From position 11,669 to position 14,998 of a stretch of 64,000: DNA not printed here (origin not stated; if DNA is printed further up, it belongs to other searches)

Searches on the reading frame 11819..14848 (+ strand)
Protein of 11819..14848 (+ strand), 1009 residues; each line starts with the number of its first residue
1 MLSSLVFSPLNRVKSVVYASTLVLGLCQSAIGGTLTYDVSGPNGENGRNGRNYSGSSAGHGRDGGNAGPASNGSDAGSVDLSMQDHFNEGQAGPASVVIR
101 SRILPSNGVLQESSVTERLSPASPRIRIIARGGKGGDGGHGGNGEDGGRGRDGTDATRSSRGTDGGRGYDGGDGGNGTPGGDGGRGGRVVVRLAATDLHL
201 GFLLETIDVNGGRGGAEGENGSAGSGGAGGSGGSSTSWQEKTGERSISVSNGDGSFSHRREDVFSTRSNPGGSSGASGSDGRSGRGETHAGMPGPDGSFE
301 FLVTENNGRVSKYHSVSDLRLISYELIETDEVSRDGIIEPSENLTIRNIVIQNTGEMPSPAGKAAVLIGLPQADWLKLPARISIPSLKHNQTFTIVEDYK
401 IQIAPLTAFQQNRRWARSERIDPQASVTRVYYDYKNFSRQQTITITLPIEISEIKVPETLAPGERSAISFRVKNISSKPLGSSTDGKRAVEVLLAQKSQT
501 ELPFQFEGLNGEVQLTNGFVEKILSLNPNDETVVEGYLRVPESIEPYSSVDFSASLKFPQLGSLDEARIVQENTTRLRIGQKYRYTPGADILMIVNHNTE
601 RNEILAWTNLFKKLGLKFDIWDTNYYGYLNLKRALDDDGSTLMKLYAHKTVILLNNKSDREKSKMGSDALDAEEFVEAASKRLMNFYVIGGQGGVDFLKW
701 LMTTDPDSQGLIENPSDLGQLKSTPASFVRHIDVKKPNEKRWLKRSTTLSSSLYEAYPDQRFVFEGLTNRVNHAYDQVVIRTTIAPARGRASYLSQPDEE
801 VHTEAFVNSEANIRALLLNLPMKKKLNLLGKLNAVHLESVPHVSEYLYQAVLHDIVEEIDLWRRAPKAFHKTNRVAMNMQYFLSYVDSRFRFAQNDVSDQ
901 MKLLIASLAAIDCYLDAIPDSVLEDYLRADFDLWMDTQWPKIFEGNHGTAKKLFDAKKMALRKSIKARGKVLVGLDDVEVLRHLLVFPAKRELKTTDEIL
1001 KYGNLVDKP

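Call 20: search_protein_families(library=ncbifam, proteins=[window:11819-14848:+], max_evalue=1e-10)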
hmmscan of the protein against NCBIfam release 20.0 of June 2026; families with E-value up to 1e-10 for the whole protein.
window:11819-14848:+ (1009 aa): 0 families

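Call 78: search_protein_families(library=pfam, proteins=[window:11819-14848:+], max_evalue=0.001)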
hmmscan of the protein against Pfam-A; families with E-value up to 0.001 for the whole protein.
window:11819-14848:+ (1009 aa): 1 family
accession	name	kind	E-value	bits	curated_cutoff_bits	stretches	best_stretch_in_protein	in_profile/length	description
PF25560.1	DUF7932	-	4.3e-16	59.9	27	1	319-445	2-128/130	Domain of unknown function (DUF7932)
